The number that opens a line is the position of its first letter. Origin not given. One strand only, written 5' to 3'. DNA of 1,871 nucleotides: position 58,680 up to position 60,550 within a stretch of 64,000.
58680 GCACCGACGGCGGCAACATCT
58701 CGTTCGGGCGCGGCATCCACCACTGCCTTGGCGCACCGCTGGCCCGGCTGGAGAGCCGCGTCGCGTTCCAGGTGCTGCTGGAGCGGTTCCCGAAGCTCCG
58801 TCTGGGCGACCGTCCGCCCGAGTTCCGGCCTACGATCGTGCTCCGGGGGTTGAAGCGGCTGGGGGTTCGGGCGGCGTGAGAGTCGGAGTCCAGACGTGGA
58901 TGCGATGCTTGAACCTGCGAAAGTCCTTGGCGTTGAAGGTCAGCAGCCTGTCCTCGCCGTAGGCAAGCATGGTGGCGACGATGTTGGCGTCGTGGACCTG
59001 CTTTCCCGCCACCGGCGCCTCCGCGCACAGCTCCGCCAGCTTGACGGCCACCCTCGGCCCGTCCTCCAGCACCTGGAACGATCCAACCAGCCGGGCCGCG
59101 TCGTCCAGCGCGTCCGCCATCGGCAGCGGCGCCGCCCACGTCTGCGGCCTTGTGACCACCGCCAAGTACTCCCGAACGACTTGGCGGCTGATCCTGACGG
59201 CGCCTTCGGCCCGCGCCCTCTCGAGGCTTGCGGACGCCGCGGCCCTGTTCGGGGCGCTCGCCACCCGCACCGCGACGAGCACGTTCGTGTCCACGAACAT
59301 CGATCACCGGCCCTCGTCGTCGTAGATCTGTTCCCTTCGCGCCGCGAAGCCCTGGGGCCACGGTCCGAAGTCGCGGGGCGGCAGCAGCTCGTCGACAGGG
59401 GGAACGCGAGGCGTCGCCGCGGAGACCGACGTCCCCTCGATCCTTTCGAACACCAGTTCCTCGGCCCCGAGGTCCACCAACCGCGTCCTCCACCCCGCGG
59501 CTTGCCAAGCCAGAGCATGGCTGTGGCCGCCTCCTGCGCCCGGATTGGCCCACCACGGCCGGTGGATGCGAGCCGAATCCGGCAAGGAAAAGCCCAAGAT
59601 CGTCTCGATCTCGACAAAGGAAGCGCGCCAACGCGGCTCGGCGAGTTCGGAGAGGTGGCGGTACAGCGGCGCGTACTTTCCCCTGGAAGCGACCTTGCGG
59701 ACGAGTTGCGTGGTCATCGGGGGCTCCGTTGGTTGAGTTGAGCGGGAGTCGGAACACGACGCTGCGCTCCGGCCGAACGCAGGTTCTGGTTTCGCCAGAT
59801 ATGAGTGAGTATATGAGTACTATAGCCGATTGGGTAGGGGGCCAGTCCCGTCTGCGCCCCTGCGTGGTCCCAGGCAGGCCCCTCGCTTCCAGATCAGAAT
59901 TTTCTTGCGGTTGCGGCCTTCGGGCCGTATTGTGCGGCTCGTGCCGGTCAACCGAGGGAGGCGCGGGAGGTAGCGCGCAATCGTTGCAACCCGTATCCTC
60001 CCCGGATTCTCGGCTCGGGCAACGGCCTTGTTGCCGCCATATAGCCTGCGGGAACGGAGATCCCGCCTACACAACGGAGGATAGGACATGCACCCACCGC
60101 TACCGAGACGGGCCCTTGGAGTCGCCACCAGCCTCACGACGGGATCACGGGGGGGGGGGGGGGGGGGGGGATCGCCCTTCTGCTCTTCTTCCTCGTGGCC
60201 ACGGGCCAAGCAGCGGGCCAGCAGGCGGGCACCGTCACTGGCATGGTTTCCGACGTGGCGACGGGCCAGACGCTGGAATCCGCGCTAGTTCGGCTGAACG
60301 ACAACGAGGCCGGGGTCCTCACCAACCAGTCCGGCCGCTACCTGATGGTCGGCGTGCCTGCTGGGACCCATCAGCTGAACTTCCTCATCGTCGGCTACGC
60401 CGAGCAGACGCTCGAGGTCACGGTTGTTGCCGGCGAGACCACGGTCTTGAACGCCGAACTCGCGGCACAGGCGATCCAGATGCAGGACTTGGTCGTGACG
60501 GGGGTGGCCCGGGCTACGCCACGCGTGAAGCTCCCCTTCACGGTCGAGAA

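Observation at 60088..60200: G22 homopolymer splits the signal peptide of a SusC-like TonB-dependent receptor: candidate slipped-strand phase switch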

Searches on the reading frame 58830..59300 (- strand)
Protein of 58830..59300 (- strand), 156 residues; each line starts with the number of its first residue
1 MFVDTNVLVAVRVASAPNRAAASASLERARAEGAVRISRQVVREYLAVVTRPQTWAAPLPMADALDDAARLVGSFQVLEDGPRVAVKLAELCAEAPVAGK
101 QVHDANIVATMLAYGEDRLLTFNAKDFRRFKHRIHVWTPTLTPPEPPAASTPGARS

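Call 33: search_protein_families(library=pfam, proteins=[window:58830-59300:-], max_evalue=0.01)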
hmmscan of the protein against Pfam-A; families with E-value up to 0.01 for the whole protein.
window:58830-59300:- (156 aa): 2 families
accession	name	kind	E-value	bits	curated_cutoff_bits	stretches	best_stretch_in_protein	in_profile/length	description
PF01850.27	PIN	-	4.1e-13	50.4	23.6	1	1-131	1-118/120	PIN domain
PF13470.12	PIN_3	-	0.0062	17.8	27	1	2-55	3-56/115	PIN domain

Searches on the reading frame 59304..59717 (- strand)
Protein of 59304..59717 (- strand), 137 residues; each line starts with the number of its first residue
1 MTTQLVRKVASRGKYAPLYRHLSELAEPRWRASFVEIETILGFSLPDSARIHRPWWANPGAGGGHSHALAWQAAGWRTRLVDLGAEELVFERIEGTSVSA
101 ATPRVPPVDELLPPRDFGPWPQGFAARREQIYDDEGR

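Call 33: search_protein_families(library=pfam, proteins=[window:59304-59717:-], max_evalue=0.01)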
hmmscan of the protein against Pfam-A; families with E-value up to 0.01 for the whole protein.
window:59304-59717:- (137 aa): 1 family
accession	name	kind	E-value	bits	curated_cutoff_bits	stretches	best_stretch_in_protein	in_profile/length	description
PF24698.1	DUF7662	-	2.3e-12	47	26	1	15-91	1-69/72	Domain of unknown function (DUF7662)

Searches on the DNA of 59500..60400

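Call 43: search_rna_families(source=window, start=59500, end=60400, threshold=evalue, max_evalue=1)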
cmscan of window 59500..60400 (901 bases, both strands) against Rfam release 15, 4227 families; matches with E-value up to 1: 0.
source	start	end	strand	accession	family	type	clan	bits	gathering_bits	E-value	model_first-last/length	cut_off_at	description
